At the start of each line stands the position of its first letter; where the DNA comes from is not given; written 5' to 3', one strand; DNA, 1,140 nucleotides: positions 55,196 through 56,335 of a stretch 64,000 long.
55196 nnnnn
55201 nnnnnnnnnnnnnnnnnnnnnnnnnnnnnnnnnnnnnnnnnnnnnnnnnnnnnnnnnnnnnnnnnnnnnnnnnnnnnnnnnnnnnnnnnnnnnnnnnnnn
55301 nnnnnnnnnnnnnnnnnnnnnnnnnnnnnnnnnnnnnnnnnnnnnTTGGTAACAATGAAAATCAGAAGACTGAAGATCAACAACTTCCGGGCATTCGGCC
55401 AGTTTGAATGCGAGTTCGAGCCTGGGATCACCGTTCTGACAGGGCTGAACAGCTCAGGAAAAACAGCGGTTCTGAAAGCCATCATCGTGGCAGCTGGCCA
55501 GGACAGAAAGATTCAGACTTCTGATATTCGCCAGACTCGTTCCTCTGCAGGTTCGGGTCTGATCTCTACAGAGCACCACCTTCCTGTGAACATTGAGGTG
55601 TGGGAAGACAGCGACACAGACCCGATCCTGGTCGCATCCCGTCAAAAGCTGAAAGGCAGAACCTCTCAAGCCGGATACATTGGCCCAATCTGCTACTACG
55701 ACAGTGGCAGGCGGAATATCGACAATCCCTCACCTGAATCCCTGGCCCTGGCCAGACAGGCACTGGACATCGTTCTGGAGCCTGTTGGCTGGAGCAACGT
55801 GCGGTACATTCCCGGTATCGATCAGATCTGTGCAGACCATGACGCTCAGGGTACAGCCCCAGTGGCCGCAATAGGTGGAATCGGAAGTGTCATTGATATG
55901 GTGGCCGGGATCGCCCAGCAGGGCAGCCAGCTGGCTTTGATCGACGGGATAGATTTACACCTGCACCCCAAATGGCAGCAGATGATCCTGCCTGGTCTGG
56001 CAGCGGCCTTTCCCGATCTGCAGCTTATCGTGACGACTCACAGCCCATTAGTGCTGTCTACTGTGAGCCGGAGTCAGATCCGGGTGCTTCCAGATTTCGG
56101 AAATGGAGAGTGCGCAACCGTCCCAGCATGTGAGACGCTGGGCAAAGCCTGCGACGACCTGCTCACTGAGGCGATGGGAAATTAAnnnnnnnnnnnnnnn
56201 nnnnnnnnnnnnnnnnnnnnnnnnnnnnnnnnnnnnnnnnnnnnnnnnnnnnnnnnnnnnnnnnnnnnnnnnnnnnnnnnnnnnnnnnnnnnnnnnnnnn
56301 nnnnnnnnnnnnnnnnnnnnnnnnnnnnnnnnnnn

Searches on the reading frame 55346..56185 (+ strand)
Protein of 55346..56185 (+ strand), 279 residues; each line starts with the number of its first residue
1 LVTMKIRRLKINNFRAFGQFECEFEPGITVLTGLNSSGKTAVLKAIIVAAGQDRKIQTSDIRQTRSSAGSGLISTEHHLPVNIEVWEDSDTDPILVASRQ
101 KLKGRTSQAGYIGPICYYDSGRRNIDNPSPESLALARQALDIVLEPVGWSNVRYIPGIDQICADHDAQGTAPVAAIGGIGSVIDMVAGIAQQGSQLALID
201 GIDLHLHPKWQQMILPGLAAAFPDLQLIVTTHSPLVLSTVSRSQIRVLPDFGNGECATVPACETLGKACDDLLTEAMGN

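Call 3: search_protein_families(library=pfam, proteins=[window:55346-56185:+], max_evalue=1)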
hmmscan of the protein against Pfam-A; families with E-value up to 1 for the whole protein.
window:55346-56185:+ (279 aa): 8 families
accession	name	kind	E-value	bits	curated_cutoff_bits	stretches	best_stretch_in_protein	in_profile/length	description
PF13175.12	AAA_15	-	1.2e-18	68.3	32.1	2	4-59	1-55/374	AAA ATPase domain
PF13304.12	AAA_21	-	1.1e-13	52.4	27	2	194-238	259-304/304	AAA domain, putative AbiEii toxin, Type IV TA system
PF13476.12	AAA_23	-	3.4e-12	47.9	27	1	8-62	1-55/201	AAA domain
PF02463.25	SMC_N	-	6e-11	42.6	40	1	6-59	2-59/220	RecF/RecN/SMC N terminal domain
PF13555.12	AAA_29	-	0.0007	19.7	27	1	7-48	2-44/61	P-loop containing region of AAA domain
PF13514.12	AAA_27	-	0.00087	19.4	22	1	4-46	1-46/206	AAA domain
PF11398.14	DUF2813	-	0.016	15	21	0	4-56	1-52/372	Protein of unknown function (DUF2813)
PF00005.33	ABC_tran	-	0.14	13.2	25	1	28-97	13-80/137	ABC transporter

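Call 4: search_protein_families(library=padloc, proteins=[window:55346-56185:+], max_evalue=1)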
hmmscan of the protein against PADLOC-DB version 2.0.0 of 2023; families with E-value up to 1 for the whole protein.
window:55346-56185:+ (279 aa): 180 families (the best 25 are shown)
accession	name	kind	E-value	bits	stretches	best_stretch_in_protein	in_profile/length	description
PDLC00310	PtuA1|PtuA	-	4.9e-53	178.8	2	129-278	210-376/443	AAA ATPase domain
PDLC00278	PtuA1|PtuA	-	7.9e-52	175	2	126-278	204-368/436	AAA ATPase domain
PDLC00311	PtuA1|PtuA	-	2.3e-42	143.5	2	196-278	310-392/455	AAA ATPase domain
PDLC00271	PtuA1|PtuA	-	6.3e-40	136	2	192-278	277-359/421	AAA ATPase domain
PDLC02913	ATPase_I-A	-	2.4e-39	133.8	2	193-278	363-447/508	-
PDLC00299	PtuA1|PtuA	-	1.4e-38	131.2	2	193-278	377-463/535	AAA ATPase domain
PDLC00298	PtuA1|PtuA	-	2.4e-36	123.7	2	189-277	277-361/423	AAA ATPase domain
PDLC00267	PtuA1|PtuA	-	3.5e-34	116.7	2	196-250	288-342/438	AAA ATPase domain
PDLC00277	PtuA1|PtuA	-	1.7e-32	111.2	2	186-278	277-364/423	AAA ATPase domain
PDLC00275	PtuA1|PtuA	-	1.8e-30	104.5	1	132-278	131-288/348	AAA ATPase domain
PDLC00284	PtuA1|PtuA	-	2.6e-29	100.5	2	193-277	391-475/545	AAA ATPase domain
PDLC00290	PtuA1|PtuA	-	3.4e-28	97.1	2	174-248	246-324/414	AAA ATPase domain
PDLC00279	PtuA1|PtuA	-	7.3e-28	95.8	2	196-278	270-354/416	AAA ATPase domain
PDLC00269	PtuA1|PtuA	-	4.5e-27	93.4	2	196-257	299-360/446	AAA ATPase domain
PDLC00301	PtuA1|PtuA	-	1.9e-25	87.7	2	175-274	257-363/429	AAA ATPase domain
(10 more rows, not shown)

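Call 5: search_protein_families(library=ncbifam, proteins=[window:55346-56185:+], max_evalue=1)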
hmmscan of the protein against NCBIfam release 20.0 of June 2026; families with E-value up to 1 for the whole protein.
window:55346-56185:+ (279 aa): 19 families
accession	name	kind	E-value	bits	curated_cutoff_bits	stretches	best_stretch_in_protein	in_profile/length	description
NF041760.1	PtuA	equivalog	6e-39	134.3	500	2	193-278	376-462/524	retron Ec78 anti-phage system effector ATPase PtuA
NF003034.1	PRK03918.1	equivalog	1.7e-10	39.6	700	1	4-63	1-60/878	DNA double-strand break repair ATPase Rad50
TIGR00611.2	recf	equivalog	2.7e-09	36.7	172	1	6-50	1-45/339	DNA replication/repair protein RecF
NF002572.0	PRK02224.1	equivalog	6.6e-09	34.6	1087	1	4-49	1-46/888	DNA double-strand break repair ATPase Rad50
TIGR00634.1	recN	equivalog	2.3e-08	33.5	407.85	1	6-84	2-79/563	DNA repair protein RecN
NF047739.1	antiphage_MADS3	equivalog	4.4e-08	32.7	420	2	206-245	349-387/427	methylation-associated defense system AAA family ATPase MAD3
NF045487.1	ASRP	equivalog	6.7e-08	31.6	300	1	16-57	4-45/593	archaea-specific SMC-related protein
NF041035.1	Rad50_Halo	equivalog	1.3e-07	30.4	1000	1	4-49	1-46/883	DNA double-strand break repair ATPase Rad50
NF002244.0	PRK01156.1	equivalog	1.4e-06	26.7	847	1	4-55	1-52/895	DNA double-strand break repair ATPase Rad50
NF010680.0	PRK14079.1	equivalog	5.7e-06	25.6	386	1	4-53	1-50/349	recombination protein F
TIGR04435.1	restrict_AAA_1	hypoth_equivalog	1.1e-05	24.4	300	1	191-277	416-512/568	restriction system-associated AAA family ATPase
NF041034.1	Rad50_Sulf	equivalog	4.8e-05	21.4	1000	1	4-48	1-45/872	DNA double-strand break repair ATPase Rad50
NF038234.1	retron_eff_Eco8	equivalog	8.6e-05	21.3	250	1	4-46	1-43/679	retron Eco8 family effector endonuclease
TIGR02169.1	SMC_prok_A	equivalog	0.00021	19.2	729.4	1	6-76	2-67/1165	chromosome segregation protein SMC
NF053563.1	Rkd4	equivalog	0.0012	17.1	860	1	5-46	2-43/747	arcadin-4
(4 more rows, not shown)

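Call 16: find_homologous_proteins(query=window:55346-56185:+, max_evalue=0.00001)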
Query window:55346-56185:+ (279 aa): 71 proteins with E <= 0.00001 among 3473 candidates.
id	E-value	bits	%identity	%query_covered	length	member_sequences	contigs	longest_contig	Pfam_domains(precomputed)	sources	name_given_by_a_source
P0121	1.1e-180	617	100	99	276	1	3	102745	PF13175.13,PF13476.13,PF02463.26,PF13304.13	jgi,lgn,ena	-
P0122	9.1e-29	119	28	94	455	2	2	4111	PF13175.13,PF13476.13,PF02463.26,PF13304.13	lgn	-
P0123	3.4e-26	110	38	54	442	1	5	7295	PF11398.15,PF13175.13,PF13476.13,PF02463.26,PF13304.13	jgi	jgi:predicted ATP-binding protein involved in virulence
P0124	2.5e-25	108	39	52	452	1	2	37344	PF13175.13,PF13476.13,PF02463.26,PF13304.13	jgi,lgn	-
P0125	4.0e-25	107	38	53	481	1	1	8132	PF11398.15,PF13175.13,PF13476.13,PF02463.26,PF13304.13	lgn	-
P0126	8.9e-25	106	30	87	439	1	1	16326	PF11398.15,PF13175.13,PF13476.13,PF02463.26,PF13304.13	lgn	-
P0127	4.0e-22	97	51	29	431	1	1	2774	PF11398.15,PF13514.13,PF13175.13,PF13476.13,PF13555.13,PF02463.26,PF13304.13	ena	-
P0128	2.8e-21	94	36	56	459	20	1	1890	PF11398.15,PF13175.13,PF13476.13,PF13555.13,PF02463.26,PF13304.13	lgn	-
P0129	4.8e-20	90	42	37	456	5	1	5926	PF13175.13,PF13476.13,PF02463.26,PF13304.13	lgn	-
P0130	8.6e-20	89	45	29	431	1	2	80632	PF11398.15,PF13175.13,PF13476.13,PF02463.26,PF13304.13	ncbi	ncbi:MAG: AAA family ATPase [Magnetococcus sp. YQC-3]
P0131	2.8e-17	81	43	31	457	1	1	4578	PF13173.13,PF11398.15,PF13514.13,PF13175.13,PF13476.13,PF13555.13,PF02463.26,PF13304.13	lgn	-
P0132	6.4e-17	80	43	31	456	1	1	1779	PF13175.13,PF13476.13,PF13555.13,PF02463.26,PF13304.13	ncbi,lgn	-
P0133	8.1e-17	80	44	31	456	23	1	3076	PF11398.15,PF13175.13,PF13476.13,PF02463.26,PF13304.13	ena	-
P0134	9.3e-17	79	44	34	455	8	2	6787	PF11398.15,PF13175.13,PF13476.13,PF13555.13,PF02463.26,PF13304.13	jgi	jgi:predicted ATP-binding protein involved in virulence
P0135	1.0e-16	79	44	31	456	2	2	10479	PF13175.13,PF13476.13,PF02463.26,PF13304.13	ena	-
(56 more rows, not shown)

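Call 35: find_encoding_contigs(protein=P0124, flank=6000, max_places=2)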
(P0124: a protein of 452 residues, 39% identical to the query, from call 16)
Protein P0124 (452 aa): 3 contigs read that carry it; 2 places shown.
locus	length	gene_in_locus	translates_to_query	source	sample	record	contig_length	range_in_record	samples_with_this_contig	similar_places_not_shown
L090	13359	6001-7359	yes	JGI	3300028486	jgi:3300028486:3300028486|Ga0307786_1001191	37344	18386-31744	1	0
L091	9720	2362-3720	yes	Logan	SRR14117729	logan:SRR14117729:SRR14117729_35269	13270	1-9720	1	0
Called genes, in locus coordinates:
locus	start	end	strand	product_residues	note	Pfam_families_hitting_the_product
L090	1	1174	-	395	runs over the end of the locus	-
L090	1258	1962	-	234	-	PF06114:Peptidase_M78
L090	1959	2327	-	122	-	PF13560:HTH_31, PF01381:HTH_3, PF12844:HTH_19, PF13413:HTH_25 (weak)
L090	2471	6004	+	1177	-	PF00176:SNF2-rel_dom, PF00270:DEAD (weak), PF04851:ResIII, PF00271:Helicase_C, PF13020:NOV_C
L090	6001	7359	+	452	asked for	PF02463:SMC_N, PF13175:AAA_15, PF13476:AAA_23, PF13304:AAA_21, PF13175:AAA_15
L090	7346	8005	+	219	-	-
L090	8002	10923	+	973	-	PF06634:DUF1156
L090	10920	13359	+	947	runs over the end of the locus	PF04465:DUF499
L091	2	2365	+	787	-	?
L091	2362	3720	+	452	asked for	PF02463:SMC_N, PF13175:AAA_15, PF13476:AAA_23, PF13304:AAA_21, PF13175:AAA_15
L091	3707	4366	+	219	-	-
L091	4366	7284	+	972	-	PF06634:DUF1156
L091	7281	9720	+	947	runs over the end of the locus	PF04465:DUF499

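Call 36: find_encoding_contigs(protein=P0126, flank=6000, max_places=2)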
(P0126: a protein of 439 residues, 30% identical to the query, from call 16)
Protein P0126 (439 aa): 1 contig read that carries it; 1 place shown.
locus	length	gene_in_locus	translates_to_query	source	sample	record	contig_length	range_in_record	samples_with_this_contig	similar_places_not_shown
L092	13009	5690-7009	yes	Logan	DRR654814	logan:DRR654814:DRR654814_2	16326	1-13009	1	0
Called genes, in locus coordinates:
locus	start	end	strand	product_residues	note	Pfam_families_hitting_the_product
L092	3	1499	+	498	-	?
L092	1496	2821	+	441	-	PF10923:BrxC_BrxD, PF13191:AAA_16 (faint), PF13401:AAA_22 (faint)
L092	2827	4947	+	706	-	PF00270:DEAD, PF00271:Helicase_C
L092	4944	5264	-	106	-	-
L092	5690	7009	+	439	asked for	PF02463:SMC_N, PF11398:DUF2813 (faint), PF13175:AAA_15, PF13476:AAA_23, PF13304:AAA_21, PF13175:AAA_15 (weak)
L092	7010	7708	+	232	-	-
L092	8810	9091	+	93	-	PF22507:DUF6994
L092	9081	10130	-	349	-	PF01548:DEDD_Tnp_IS110, PF02371:Transposase_20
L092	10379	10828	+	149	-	PF22507:DUF6994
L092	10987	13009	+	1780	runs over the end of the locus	?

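Call 37: find_encoding_contigs(protein=P0122, flank=6000, max_places=2)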
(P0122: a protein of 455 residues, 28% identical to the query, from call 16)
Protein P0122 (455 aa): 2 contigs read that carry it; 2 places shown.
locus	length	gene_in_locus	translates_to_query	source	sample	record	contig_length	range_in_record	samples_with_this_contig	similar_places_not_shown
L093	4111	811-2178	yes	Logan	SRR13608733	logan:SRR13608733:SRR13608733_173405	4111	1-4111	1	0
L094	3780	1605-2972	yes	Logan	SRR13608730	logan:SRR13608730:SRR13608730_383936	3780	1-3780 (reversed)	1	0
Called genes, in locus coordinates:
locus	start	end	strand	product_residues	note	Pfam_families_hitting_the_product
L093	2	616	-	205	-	?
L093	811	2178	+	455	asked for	PF02463:SMC_N (weak), PF13175:AAA_15, PF13476:AAA_23, PF13304:AAA_21, PF13175:AAA_15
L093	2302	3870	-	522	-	PF12801:Fer4_5 (weak), PF13237:Fer4_10 (weak), PF13534:Fer4_17 (faint), PF12837:Fer4_6 (faint), PF12838:Fer4_7 (weak), PF13187:Fer4_9 (weak), PF14697:Fer4_21, PF00037:Fer4 (weak)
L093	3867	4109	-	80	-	?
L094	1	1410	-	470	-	?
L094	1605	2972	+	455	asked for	PF02463:SMC_N (weak), PF13175:AAA_15, PF13476:AAA_23, PF13304:AAA_21, PF13175:AAA_15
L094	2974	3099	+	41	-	-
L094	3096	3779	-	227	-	?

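Call 38: search_protein_families(library=padloc, proteins=[L090:7346-8005:+, L092:7010-7708:+, P0124, P0126], max_evalue=0.001)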
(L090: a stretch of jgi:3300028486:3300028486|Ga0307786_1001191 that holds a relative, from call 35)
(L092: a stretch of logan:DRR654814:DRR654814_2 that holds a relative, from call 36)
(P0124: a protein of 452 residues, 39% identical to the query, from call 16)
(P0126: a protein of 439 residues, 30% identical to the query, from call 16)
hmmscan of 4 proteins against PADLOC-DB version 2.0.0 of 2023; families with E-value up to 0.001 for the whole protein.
L090:7346-8005:+ (219 aa): 46 families (the best 25 are shown)
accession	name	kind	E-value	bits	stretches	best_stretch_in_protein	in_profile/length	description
PDLC00358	PtuB1|PtuB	-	1.2e-67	225.7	1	1-216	1-212/215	Unknown function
PDLC00324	PtuB1|PtuB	-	2.7e-50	169.1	1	1-216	1-204/209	Unknown function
PDLC02924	HNH_I-A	-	3.5e-44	149.2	1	1-216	1-197/198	-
PDLC00334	PtuB1|PtuB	-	7.1e-41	138.5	1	1-214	1-216/222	Unknown function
PDLC00326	PtuB1|PtuB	-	4.3e-31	106.4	1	11-212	9-193/197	Unknown function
PDLC00332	PtuB1|PtuB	-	5.4e-27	93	1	27-217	30-208/212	Unknown function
PDLC00346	PtuB1|PtuB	-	2.8e-22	77.7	1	23-216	27-209/214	Unknown function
PDLC00320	PtuB1|PtuB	-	1.4e-20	72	1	33-217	31-200/202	Unknown function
PDLC00322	PtuB1|PtuB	-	6.9e-20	69.8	1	20-215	20-207/215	Unknown function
PDLC00337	PtuB1|PtuB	-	7.3e-19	66.5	1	34-215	46-208/216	Unknown function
PDLC00314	PtuB1|PtuB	-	2.4e-16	58.2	1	33-139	35-136/156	Unknown function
PDLC00357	PtuB1|PtuB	-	4.4e-16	57.5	1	34-171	40-179/240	Unknown function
PDLC00319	PtuB1|PtuB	-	2.6e-15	54.7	2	116-204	172-257/310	Unknown function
PDLC00342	PtuB1|PtuB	-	2.5e-14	51.3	1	34-130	37-120/247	Unknown function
PDLC00344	PtuB1|PtuB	-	1.1e-13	49.5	1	1-173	1-159/213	Unknown function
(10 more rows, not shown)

L092:7010-7708:+ (232 aa): 26 families (the best 25 are shown)
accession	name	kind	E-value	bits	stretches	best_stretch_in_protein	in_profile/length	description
PDLC02924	HNH_I-A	-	9.1e-30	102.1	1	1-221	1-192/198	-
PDLC00322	PtuB1|PtuB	-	6.4e-29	99.3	1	1-222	1-204/215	Unknown function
PDLC00332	PtuB1|PtuB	-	1.6e-20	71.8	1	1-226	1-204/212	Unknown function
PDLC00349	PtuB1|PtuB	-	3.5e-18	64.5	1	1-195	1-213/260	Unknown function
PDLC00324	PtuB1|PtuB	-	1.7e-15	55.4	1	1-219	1-197/209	Unknown function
PDLC00346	PtuB1|PtuB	-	1.6e-13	49.1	1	1-224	1-207/214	Unknown function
PDLC00337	PtuB1|PtuB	-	6.5e-13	47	1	29-228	44-211/216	Unknown function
PDLC00314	PtuB1|PtuB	-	2.5e-12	45.2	1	1-150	1-137/156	Unknown function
PDLC00355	PtuB1|PtuB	-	2.3e-10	38.6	1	32-128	40-120/263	Unknown function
PDLC00358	PtuB1|PtuB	-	2.3e-10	38.5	1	1-219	1-205/215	Unknown function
PDLC00338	PtuB1|PtuB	-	3e-10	38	1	33-110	41-104/261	Unknown function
PDLC00326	PtuB1|PtuB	-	4.2e-09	34.6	1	30-70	35-70/197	Unknown function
PDLC00320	PtuB1|PtuB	-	5.1e-09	34.2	1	31-181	32-160/202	Unknown function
PDLC00292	PtuA1|PtuA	-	3e-08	30.5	1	19-220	37-236/726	AAA ATPase domain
PDLC00288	PtuA1|PtuA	-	3.7e-07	27.1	1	25-193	49-215/733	AAA ATPase domain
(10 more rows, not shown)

P0124 (452 aa): 145 families (the best 25 are shown)
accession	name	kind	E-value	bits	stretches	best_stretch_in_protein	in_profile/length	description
PDLC00310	PtuA1|PtuA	-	5.9e-132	438.9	1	6-438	4-440/443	AAA ATPase domain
PDLC00278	PtuA1|PtuA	-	1.8e-110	368.3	1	6-437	4-433/436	AAA ATPase domain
PDLC00299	PtuA1|PtuA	-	3.6e-84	281.6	2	213-436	304-526/535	AAA ATPase domain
PDLC02913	ATPase_I-A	-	2.1e-83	279.2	2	212-436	290-507/508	-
PDLC00311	PtuA1|PtuA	-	1.1e-81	273.2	1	6-428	4-446/455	AAA ATPase domain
PDLC00275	PtuA1|PtuA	-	3.7e-79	264.6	1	100-425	26-336/348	AAA ATPase domain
PDLC00271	PtuA1|PtuA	-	2.9e-74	249.1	1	6-435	4-417/421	AAA ATPase domain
PDLC00277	PtuA1|PtuA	-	4.8e-70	234.9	1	5-376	3-366/423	AAA ATPase domain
PDLC00298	PtuA1|PtuA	-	4.4e-68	228.3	1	5-403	3-390/423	AAA ATPase domain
PDLC00267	PtuA1|PtuA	-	2.5e-62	209.5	1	6-376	4-368/438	AAA ATPase domain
PDLC00284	PtuA1|PtuA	-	2.2e-50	170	2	249-422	353-527/545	AAA ATPase domain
PDLC00272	PtuA1|PtuA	-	3.9e-38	129.5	2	213-426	220-437/444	AAA ATPase domain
PDLC00286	PtuA1|PtuA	-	1.9e-37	127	1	131-422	6-272/289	AAA ATPase domain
PDLC00304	PtuA1|PtuA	-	5.6e-37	125.9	2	233-373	235-372/444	AAA ATPase domain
PDLC00301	PtuA1|PtuA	-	3.2e-33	113.3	2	247-369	241-362/429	AAA ATPase domain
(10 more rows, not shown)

P0126 (439 aa): 150 families (the best 25 are shown)
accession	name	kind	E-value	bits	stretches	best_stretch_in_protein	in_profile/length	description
PDLC00278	PtuA1|PtuA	-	3.5e-110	367.3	1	8-437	2-430/436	AAA ATPase domain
PDLC00310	PtuA1|PtuA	-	1.5e-104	348.6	1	9-437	3-436/443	AAA ATPase domain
PDLC00311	PtuA1|PtuA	-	6e-82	274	1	10-433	4-448/455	AAA ATPase domain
PDLC00271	PtuA1|PtuA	-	2.8e-80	268.9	1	8-437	2-416/421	AAA ATPase domain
PDLC00298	PtuA1|PtuA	-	1.9e-76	255.9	1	8-437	2-419/423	AAA ATPase domain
PDLC02913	ATPase_I-A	-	3.9e-75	251.9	2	257-438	328-506/508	-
PDLC00277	PtuA1|PtuA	-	5.8e-74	247.8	1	8-432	2-415/423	AAA ATPase domain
PDLC00299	PtuA1|PtuA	-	9.6e-71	237.3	2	256-438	341-525/535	AAA ATPase domain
PDLC00275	PtuA1|PtuA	-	2.6e-64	215.7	1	108-432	19-340/348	AAA ATPase domain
PDLC00267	PtuA1|PtuA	-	1.9e-58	196.7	1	8-414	2-410/438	AAA ATPase domain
PDLC00284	PtuA1|PtuA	-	3.2e-53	179.4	2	261-438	360-540/545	AAA ATPase domain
PDLC00304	PtuA1|PtuA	-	5e-41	139.3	1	7-419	10-417/444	AAA ATPase domain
PDLC00269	PtuA1|PtuA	-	3.5e-36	123.4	1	8-347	2-348/446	AAA ATPase domain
PDLC00286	PtuA1|PtuA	-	4e-36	122.7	1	147-438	8-285/289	AAA ATPase domain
PDLC00295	PtuA1|PtuA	-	8.5e-35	118.7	2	172-416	178-418/451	AAA ATPase domain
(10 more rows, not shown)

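Call 56: search_protein_representatives(protein=window:55346-56185:+)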
Query: 279 residues. Proteins with E-value up to 0.001 (for the whole library): 13817; up to 1e-10: 3513; up to 1e-30: 9. The best 150 are listed.
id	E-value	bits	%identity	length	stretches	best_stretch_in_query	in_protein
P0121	3.3e-181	617.0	100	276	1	4-279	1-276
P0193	1.8e-37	145.6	49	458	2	119-251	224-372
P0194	9.3e-37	143.3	47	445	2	133-277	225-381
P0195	3.6e-34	134.8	50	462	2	136-277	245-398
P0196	3.5e-33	131.6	40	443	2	133-277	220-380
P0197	7.1e-32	127.3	48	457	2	133-277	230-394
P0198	1.3e-31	126.5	47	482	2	123-278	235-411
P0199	1.5e-31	126.3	43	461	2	130-278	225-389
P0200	1.7e-31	126.0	47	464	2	129-251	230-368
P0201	6.8e-30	120.8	44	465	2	127-253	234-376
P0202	1.5e-29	119.7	41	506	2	126-277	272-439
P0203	2.7e-29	118.8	44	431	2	116-250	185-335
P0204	3.0e-29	118.7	45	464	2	125-249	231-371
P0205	3.2e-29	118.6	43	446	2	135-268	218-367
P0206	4.1e-29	118.3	44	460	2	135-273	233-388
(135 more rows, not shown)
